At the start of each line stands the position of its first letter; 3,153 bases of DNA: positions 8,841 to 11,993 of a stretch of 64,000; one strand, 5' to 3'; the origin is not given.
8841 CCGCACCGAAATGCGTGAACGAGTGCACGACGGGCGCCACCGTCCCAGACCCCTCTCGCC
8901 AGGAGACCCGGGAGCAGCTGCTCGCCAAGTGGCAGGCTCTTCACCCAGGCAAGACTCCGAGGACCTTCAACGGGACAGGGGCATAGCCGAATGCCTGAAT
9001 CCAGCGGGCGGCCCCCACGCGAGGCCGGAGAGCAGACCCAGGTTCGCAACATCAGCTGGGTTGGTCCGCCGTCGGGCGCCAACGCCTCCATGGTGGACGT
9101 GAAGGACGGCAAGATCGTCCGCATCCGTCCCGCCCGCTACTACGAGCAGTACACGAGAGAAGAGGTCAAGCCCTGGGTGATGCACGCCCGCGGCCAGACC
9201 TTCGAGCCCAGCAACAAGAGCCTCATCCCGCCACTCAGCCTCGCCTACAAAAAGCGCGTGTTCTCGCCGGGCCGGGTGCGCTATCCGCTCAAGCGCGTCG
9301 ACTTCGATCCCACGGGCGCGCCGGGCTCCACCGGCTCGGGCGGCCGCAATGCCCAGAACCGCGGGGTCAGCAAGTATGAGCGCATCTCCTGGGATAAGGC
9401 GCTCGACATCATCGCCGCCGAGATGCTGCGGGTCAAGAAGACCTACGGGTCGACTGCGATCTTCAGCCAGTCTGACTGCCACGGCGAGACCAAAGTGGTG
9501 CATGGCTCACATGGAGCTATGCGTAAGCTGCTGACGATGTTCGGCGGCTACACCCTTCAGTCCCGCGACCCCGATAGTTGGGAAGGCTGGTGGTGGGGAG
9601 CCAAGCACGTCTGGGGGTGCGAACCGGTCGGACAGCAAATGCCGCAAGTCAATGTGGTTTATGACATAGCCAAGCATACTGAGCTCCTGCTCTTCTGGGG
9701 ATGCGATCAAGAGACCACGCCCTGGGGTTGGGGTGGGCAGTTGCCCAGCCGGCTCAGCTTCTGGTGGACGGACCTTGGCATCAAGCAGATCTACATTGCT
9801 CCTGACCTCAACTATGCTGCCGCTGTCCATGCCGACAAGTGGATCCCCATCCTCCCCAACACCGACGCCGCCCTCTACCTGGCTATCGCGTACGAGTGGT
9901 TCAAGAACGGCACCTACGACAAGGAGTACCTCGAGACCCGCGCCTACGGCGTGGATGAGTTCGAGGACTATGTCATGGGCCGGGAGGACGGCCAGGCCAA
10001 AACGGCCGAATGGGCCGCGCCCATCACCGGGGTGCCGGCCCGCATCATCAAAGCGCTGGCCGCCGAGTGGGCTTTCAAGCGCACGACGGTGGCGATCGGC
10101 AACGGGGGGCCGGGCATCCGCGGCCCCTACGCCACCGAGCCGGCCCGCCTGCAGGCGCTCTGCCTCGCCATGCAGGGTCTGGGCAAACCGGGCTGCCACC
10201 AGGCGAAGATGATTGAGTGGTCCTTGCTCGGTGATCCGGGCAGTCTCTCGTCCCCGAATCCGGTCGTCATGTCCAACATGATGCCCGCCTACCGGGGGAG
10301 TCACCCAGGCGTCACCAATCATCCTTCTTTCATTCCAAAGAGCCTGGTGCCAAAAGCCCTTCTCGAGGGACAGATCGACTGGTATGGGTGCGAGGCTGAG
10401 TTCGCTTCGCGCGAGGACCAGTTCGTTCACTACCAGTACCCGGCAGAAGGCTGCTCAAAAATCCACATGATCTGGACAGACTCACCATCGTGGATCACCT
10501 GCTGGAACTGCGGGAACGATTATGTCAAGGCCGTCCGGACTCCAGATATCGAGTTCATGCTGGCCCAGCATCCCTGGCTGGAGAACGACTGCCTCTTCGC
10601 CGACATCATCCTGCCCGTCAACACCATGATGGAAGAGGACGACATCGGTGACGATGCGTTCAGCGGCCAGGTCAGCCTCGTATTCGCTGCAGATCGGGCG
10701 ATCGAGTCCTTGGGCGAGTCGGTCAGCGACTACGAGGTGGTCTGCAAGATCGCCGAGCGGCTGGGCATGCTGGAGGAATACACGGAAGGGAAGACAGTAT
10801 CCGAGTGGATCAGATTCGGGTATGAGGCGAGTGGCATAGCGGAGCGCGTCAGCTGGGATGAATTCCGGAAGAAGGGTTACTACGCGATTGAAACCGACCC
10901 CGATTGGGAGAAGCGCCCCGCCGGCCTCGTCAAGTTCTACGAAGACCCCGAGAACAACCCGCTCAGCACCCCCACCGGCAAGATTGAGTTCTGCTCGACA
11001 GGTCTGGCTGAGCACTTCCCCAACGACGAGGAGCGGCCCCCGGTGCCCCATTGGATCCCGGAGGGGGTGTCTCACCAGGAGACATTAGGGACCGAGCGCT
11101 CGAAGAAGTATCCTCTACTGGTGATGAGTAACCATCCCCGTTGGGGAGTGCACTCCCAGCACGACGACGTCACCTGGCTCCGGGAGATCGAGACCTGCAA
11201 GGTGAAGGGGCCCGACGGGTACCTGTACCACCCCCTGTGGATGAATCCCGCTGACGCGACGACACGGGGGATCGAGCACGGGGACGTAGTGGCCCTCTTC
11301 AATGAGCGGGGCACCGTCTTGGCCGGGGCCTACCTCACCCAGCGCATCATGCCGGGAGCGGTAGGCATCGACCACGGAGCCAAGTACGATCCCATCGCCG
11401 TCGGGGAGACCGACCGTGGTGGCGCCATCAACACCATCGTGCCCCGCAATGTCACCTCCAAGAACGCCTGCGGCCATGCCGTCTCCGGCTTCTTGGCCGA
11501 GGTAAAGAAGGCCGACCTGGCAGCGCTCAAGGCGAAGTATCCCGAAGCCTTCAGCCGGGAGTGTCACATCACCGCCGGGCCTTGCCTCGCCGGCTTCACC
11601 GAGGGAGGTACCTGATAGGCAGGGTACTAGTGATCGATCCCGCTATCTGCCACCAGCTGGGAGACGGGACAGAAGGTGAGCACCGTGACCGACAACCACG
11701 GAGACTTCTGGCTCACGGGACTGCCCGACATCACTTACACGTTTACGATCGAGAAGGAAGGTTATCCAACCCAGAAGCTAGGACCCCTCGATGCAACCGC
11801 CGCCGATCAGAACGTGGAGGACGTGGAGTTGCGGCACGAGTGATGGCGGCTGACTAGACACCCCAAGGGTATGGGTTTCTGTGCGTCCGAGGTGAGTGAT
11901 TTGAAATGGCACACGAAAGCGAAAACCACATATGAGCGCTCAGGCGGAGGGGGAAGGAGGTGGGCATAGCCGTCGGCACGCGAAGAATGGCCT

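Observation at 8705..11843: AthL-like transhydroxylase with no canonical Fe-S beta subunit; its parts appear to be split into separate small ORFs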

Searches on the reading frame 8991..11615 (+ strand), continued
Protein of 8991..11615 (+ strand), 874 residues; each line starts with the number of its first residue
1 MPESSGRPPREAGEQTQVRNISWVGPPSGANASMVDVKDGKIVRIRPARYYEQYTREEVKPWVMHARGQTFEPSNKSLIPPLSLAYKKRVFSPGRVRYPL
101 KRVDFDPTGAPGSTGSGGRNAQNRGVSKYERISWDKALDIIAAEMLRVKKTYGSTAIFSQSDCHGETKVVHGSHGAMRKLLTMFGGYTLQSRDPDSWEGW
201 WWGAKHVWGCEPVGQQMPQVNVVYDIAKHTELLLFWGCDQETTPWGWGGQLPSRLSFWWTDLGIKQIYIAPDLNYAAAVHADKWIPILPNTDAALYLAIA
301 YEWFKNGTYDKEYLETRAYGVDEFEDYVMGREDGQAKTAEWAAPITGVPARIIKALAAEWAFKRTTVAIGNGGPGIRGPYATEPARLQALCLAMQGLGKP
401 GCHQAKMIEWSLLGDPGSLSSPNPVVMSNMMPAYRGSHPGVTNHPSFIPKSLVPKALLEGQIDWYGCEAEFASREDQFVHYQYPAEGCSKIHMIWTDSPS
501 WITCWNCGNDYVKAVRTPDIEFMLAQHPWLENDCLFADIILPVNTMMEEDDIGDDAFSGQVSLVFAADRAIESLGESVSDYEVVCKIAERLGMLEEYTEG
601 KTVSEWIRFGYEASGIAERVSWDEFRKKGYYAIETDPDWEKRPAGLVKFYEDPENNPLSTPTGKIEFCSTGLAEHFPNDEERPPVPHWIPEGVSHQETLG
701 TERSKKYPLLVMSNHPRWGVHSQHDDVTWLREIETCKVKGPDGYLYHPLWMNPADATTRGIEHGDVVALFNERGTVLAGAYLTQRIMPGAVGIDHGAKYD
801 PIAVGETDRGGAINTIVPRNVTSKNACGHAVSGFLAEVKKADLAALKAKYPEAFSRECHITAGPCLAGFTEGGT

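Call 26: find_related_loci(query=window:8991-11615:+, collection=genome_contigs, flank=6000)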
Query window:8991-11615:+ (874 aa) in genome_contigs; peptide patterns used: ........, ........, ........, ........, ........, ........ (x = any residue, [..] = any of these).
300 stretches matched a pattern; 288 encode a relative of the query (tblastn E <= 1e-3); the best 80 are kept; 79 distinct loci.
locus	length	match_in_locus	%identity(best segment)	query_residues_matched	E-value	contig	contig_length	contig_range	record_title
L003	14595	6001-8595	79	7-871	0e+0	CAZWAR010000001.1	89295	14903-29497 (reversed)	MAG TPA_asm: uncultured Gaiellales bacterium isolate binchicken_co129_799 genome assembly, contig: NODE_422_length_89295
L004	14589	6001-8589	77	3-873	0e+0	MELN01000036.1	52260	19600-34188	MAG: Actinobacteria bacterium RBG_16_64_13 RBG_16_scaffold_210, whole genome shotgun sequence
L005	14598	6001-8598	77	7-872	0e+0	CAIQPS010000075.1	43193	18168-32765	MAG: uncultured actinobacterium isolate LaPlata_bin-3933 genome assembly, contig: bin-3933:075/169, whole genome shotgun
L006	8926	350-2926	77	7-873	0e+0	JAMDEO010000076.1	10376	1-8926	MAG: Actinomycetota bacterium isolate FK_Sedi_B_Bin.10 NODE_26812_length_10376_cov_1.70758, whole genome shotgun sequenc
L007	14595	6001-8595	75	1-873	0e+0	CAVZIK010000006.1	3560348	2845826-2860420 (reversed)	MAG: uncultured Actinomycetes bacterium isolate MFD02416.bin.1.65 genome assembly, contig: contig_18476, whole genome sh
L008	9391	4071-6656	75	13-874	0e+0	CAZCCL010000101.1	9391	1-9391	MAG TPA_asm: uncultured Gaiellales bacterium isolate SRP185410_co2_381 genome assembly, contig: NODE_9665_length_9391_co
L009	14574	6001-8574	75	10-868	0e+0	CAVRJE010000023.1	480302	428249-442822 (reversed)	MAG: uncultured Actinomycetota bacterium isolate MFD05942.bin.2.329 genome assembly, contig: contig_7104, whole genome s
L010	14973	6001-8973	75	11-873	0e+0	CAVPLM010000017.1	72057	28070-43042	MAG: uncultured Actinomycetes bacterium isolate MFD00032.bin.2.39 genome assembly, contig: contig_65406, whole genome sh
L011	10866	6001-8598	74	7-871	0e+0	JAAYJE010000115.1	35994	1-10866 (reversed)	MAG: Actinomycetota bacterium isolate AS10tlH2TH_230 242459_AS10, whole genome shotgun sequence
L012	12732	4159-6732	74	15-871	0e+0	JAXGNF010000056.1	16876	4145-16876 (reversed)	MAG: Thermoleophilia bacterium isolate AnMBR.bin25 bin25_56, whole genome shotgun sequence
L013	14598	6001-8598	74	7-871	0e+0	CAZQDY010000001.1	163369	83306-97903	MAG TPA_asm: uncultured Gaiellales bacterium isolate binchicken_co43_331 genome assembly, contig: NODE_42_length_163369_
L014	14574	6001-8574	74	10-868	0e+0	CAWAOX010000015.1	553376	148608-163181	MAG: uncultured Actinomycetota bacterium isolate MFD02979.bin.1.129 genome assembly, contig: contig_41666, whole genome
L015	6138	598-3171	74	10-868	0e+0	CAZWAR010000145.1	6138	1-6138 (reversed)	MAG TPA_asm: uncultured Gaiellales bacterium isolate binchicken_co129_799 genome assembly, contig: NODE_44295_length_613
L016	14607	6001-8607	74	1-872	0e+0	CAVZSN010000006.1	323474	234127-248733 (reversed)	MAG: uncultured Actinomycetota bacterium isolate MFD00709.bin.2.159 genome assembly, contig: contig_31980, whole genome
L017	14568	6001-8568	73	5-868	0e+0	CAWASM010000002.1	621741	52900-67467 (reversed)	MAG: uncultured Actinomycetes bacterium isolate MFD02416.bin.2.126 genome assembly, contig: contig_46103, whole genome s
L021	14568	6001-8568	72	6-868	0e+0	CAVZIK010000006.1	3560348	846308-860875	MAG: uncultured Actinomycetes bacterium isolate MFD02416.bin.1.65 genome assembly, contig: contig_18476, whole genome sh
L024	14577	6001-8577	73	14-871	0e+0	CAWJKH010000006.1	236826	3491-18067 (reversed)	MAG: uncultured Actinomycetota bacterium isolate MFD05942.bin.2.111 genome assembly, contig: contig_62281, whole genome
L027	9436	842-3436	72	8-871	0e+0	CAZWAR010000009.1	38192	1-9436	MAG TPA_asm: uncultured Gaiellales bacterium isolate binchicken_co129_799 genome assembly, contig: NODE_2677_length_3819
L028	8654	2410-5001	72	5-869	0e+0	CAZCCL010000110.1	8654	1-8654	MAG TPA_asm: uncultured Gaiellales bacterium isolate SRP185410_co2_381 genome assembly, contig: NODE_10810_length_8654_c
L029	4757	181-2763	71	12-871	0e+0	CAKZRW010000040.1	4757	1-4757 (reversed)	MAG TPA_asm: uncultured actinobacterium isolate SRR5214706_bin.117_CONCOCT_v1.1_MAG genome assembly, contig: ERZ1744544.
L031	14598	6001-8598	72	7-871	0e+0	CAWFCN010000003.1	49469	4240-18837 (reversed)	MAG: uncultured Actinomycetes bacterium isolate MFD04716.bin.1.353 genome assembly, contig: contig_122851, whole genome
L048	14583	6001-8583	71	12-871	0e+0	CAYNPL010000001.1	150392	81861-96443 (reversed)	MAG TPA_asm: uncultured Gaiellales bacterium isolate binchicken_co274_173 genome assembly, contig: NODE_195_length_15039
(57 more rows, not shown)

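Call 51: search_protein_families(library=ncbifam, proteins=[window:8991-11615:+], max_evalue=0.001)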
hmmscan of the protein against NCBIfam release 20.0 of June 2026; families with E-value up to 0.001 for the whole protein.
window:8991-11615:+ (874 aa): 21 families
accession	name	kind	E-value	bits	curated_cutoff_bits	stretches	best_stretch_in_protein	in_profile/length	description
TIGR00509.1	bisC_fam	subfamily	1.6e-103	347.4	1017.55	1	84-842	33-755/772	molybdopterin guanine dinucleotide-containing S/N-oxide reductase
TIGR02166.1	dmsA_ynfE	subfamily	2.5e-98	330.1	777.7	2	519-840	485-793/794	DMSO/selenate family reductase complex A subunit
NF011682.0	PRK15102.1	equivalog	6.4e-83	279.2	909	2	532-840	510-809/829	trimethylamine-N-oxide reductase TorA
TIGR02164.1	torA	equivalog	4e-79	266.7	1465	1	87-825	81-790/824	trimethylamine-N-oxide reductase TorA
NF011566.1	PRK14990.1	exception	1.5e-68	231.6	1600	2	531-838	517-811/814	dimethylsulfoxide reductase subunit A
NF041885.1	selenate_YnfE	exception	1.3e-56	191.9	1675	2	530-839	503-803/805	selenate/tellurate reductase subunit YnfE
NF041884.1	selenate_YnfF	exception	2.4e-53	181.2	1650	2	530-840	496-797/798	selenate/tellurate reductase subunit YnfF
TIGR03479.1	DMSO_red_II_alp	subfamily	5e-35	120.8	984.75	3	86-315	111-304/913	molybdopterin-dependent oxidoreductase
NF012032.0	PRK15488.1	equivalog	8.9e-28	96.7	694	3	265-364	229-321/759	thiosulfate reductase PhsA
TIGR01591.1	Fdh-alpha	equivalog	9.3e-27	93.4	666.25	3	277-369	197-282/672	formate dehydrogenase subunit alpha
NF041783.2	mnquin_red_QrcB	equivalog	2.5e-14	52.4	440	1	123-372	114-335/695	menaquinone reductase molybdopterin-binding-like subunit QrcB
TIGR01580.1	narG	equivalog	1.5e-13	49.3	1084.15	1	705-814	1083-1186/1235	nitrate reductase subunit alpha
NF041714.1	arsenate_red_ArrA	equivalog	2.1e-13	49.3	1600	2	265-367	244-343/848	arsenate respiratory reductase molybdopterin-containing subunit ArrA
TIGR02693.1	arsenite_ox_L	equivalog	5.1e-11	41.3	359.05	1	749-790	727-768/806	arsenate reductase (azurin) large subunit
NF047855.1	AssmNtatRedNasC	equivalog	3.6e-10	38.7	1100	0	519-596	436-509/708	assimilatory nitrate reductase catalytic subunit NasC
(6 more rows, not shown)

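Call 54: search_protein_families(library=pfam, proteins=[L027:3394-4026:+, L029:2781-3365:+, L048:8562-9158:+, L011:5637-5972:+, L024:5526-5993:+, L013:5539-5928:+, L021:8636-9049:+, L028:5065-5418:+, L031:8746-11319:+, L013:2168-5143:+], max_evalue=0.01)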
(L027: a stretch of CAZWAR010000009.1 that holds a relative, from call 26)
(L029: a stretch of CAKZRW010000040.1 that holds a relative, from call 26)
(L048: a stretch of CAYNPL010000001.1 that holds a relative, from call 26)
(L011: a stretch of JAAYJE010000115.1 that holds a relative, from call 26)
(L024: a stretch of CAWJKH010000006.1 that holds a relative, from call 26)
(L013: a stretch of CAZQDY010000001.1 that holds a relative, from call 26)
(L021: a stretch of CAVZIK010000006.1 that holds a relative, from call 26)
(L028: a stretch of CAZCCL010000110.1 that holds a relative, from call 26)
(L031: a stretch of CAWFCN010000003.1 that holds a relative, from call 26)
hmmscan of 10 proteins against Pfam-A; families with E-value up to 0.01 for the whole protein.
L027:3394-4026:+ (210 aa): 2 families
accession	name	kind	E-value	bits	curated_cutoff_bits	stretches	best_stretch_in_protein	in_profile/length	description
PF00881.29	Nitroreductase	-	8.8e-24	85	23.5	1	34-188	2-167/167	Nitroreductase family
PF14512.11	TM1586_NiRdase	-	2.3e-06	27.9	27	0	107-193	60-137/215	Putative TM nitroreductase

L029:2781-3365:+ (194 aa): 2 families
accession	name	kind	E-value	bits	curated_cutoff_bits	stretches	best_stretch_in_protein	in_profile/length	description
PF00881.29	Nitroreductase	-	6.6e-23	82.2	23.5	1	19-172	3-167/167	Nitroreductase family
PF14512.11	TM1586_NiRdase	-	1.2e-06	28.8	27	0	120-174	88-134/215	Putative TM nitroreductase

L048:8562-9158:+ (198 aa): 2 families
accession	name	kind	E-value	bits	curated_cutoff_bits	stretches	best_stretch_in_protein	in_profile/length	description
PF00881.29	Nitroreductase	-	1.4e-23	84.4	23.5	1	22-176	2-167/167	Nitroreductase family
PF14512.11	TM1586_NiRdase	-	1.7e-06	28.3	27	0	119-146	83-110/215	Putative TM nitroreductase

L011:5637-5972:+ (111 aa): 0 families

L024:5526-5993:+ (155 aa): 0 families

L013:5539-5928:+ (129 aa): 5 families
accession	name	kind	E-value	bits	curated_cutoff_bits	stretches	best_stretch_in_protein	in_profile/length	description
PF07883.17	Cupin_2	-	1.3e-14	54.1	27.2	1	56-123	5-70/70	Cupin domain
PF02311.25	AraC_binding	-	1.9e-08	34.5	21.1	1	66-119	19-71/135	AraC-like ligand binding domain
PF05899.18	Cupin_3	-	1.4e-06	28.3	23.5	1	66-107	20-62/74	EutQ-like cupin domain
PF01050.24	MannoseP_isomer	-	0.0018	18.9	23.6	1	66-121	46-99/116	Mannose-6-phosphate isomerase C-terminal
PF00190.28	Cupin_1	-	0.0068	16.4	22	1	66-113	49-103/151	Cupin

L021:8636-9049:+ (137 aa): 0 families

L028:5065-5418:+ (117 aa): 0 families

L031:8746-11319:+ (857 aa): 3 families
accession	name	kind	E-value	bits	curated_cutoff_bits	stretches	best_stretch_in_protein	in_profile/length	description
PF13229.12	Beta_helix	-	1.3e-21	77.3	25.9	3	629-767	18-138/158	Right handed beta helix region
PF02415.23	Chlam_PMP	-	1e-09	38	20.6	0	788-804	2-18/19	Chlamydia polymorphic membrane protein (Chlamydia_PMP) repeat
PF17161.10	DUF5123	-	2.5e-05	25.8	35.1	1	318-422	2-112/113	Domain of unknown function (DUF5123)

L013:2168-5143:+ (991 aa): 10 families
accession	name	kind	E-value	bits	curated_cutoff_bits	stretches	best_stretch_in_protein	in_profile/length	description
PF00890.30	FAD_binding_2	-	9.7e-26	91.3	20.4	1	357-600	1-244/414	FAD binding domain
PF01266.30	DAO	-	7.5e-11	42.6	27.9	1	357-459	1-81/353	FAD dependent oxidoreductase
PF02910.25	Succ_DH_flav_C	-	7.8e-09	36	20.8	1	861-955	4-100/130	Fumarate reductase flavoprotein C-term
PF12831.13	FAD_oxidored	-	1.9e-07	31.2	27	1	357-389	1-33/416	FAD dependent oxidoreductase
PF07992.20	Pyr_redox_2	-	2e-07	31.2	26.1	1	356-387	1-33/291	Pyridine nucleotide-disulphide oxidoreductase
PF01134.28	GIDA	-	5.3e-06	26.2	22.1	1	357-384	1-28/391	Glucose inhibited division protein A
PF03486.20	HI0933_like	-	2.1e-05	24.6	50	1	357-390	2-40/244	HI0933-like protein Rossmann domain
PF01262.27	AlaDh_PNT_C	-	4.8e-05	23.3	23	1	357-386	30-59/214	Alanine dehydrogenase/PNT, C-terminal domain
PF13450.12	NAD_binding_8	-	0.0031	18.2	21.9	1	360-388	1-29/68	NAD(P)-binding Rossmann-like domain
PF13738.12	Pyr_redox_3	-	0.0079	15.9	30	0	357-389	166-198/305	Pyridine nucleotide-disulphide oxidoreductase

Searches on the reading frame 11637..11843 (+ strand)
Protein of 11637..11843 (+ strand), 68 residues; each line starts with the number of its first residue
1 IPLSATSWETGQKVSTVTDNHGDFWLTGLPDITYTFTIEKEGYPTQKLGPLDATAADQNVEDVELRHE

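Call 4: search_protein_families(library=pfam, proteins=[window:11676-11843:+], max_evalue=0.01)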
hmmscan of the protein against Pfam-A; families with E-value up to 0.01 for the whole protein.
window:11676-11843:+ (55 aa): 2 families
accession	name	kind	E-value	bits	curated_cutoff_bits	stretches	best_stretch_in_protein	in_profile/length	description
PF13620.12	CarboxypepD_reg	-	2.6e-09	37.7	32.3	1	2-52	31-81/82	Carboxypeptidase regulatory-like domain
PF13715.12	CarbopepD_reg_2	-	0.0004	20.8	32.2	1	2-35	27-60/88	CarboxypepD_reg-like domain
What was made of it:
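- On BthL (small ORF 11676-11843): Pfam finds only PF13620 (call 4).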

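Call 9: search_solved_structures(query=window:11637-11843:+, max_evalue=10, show_alignments=3)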
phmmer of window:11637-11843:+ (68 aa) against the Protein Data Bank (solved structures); distinct sequences matched with E-value up to 10: 8.
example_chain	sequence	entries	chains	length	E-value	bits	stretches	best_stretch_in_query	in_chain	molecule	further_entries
4wi0_B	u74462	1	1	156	0.11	16.1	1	11-56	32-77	Cellulosomal scaffoldin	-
4u3s_B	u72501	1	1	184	0.16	15.6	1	11-56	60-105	Cellulosomal scaffoldin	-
7pvw_A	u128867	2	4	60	0.63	13.8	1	7-28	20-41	Isoform 1 of Proto-oncogene tyrosine-protein kinase Src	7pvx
7pw0_A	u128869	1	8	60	0.63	13.8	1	7-28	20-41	Isoform 1 of Proto-oncogene tyrosine-protein kinase Src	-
4le9_A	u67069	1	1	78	1.1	13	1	7-27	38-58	Proto-oncogene tyrosine-protein kinase Src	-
5k39_B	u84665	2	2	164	1.3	12.7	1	10-43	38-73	Dockerin module from a protein of unknown function | Ig domain protein group 2 domain protein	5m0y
4kh3_A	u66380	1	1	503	1.5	12.6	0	11-52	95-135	Antigen 43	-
6zuk_A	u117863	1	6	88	6.1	10.6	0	3-24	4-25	Fucose-binding lectin protein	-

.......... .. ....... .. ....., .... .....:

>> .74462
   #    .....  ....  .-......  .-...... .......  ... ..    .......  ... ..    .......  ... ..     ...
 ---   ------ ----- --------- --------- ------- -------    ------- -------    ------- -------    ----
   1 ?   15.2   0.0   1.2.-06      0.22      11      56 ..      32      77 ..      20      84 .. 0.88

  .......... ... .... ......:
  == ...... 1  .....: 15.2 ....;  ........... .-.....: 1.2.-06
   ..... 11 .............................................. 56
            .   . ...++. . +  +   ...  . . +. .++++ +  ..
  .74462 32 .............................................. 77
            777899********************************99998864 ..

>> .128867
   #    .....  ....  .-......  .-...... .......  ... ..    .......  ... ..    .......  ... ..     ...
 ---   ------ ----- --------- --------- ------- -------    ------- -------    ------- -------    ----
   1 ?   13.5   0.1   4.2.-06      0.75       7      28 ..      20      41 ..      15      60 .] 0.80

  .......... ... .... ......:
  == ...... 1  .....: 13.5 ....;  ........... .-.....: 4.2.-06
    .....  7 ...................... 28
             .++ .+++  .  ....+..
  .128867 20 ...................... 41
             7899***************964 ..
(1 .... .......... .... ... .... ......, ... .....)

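Call 51: search_protein_families(library=ncbifam, proteins=[window:11676-11843:+], max_evalue=0.001)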
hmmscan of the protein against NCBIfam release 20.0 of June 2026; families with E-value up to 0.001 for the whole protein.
window:11676-11843:+ (55 aa): 0 families

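Call 58: find_homologous_proteins(query=window:11676-11843:+, max_evalue=0.001)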
Query window:11676-11843:+ (55 aa): 1 proteins with E <= 0.001 among 1 candidates.
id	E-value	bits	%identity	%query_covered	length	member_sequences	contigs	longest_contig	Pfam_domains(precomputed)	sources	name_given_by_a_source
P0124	2.8e-28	113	98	95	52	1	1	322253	PF13620.13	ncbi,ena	-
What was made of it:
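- A database search with the small ORF finds only itself (call 58). It has no homologous small-protein family (call 58).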

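Call 71: predict_structure(protein=window:11676-11843:+)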
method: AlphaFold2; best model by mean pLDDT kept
length: 55 residues; sequences in the alignment: 1
mean_pLDDT: 47.1   pTM: 0.16
mean pLDDT of the five models: 47.1, 45.7, 45.1, 43.5, 42.7
residues with pLDDT >= 90: 0; 70-90: 0; 50-70: 17; < 50: 38
segments of 3 or more residues with pLDDT < 50: 1-10, 31-34, 36-41, 43-46, 48-55
pLDDT, mean of each block of 10 residues (from residue 1): 42 51 52 47 46 40
secondary structure, 60 per line:
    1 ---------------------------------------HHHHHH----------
elements in order: H40-45
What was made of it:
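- On BthL (small ORF 11676-11843): The AF2 single-sequence model has pLDDT 47 and no strands, which is weak evidence (call 71).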
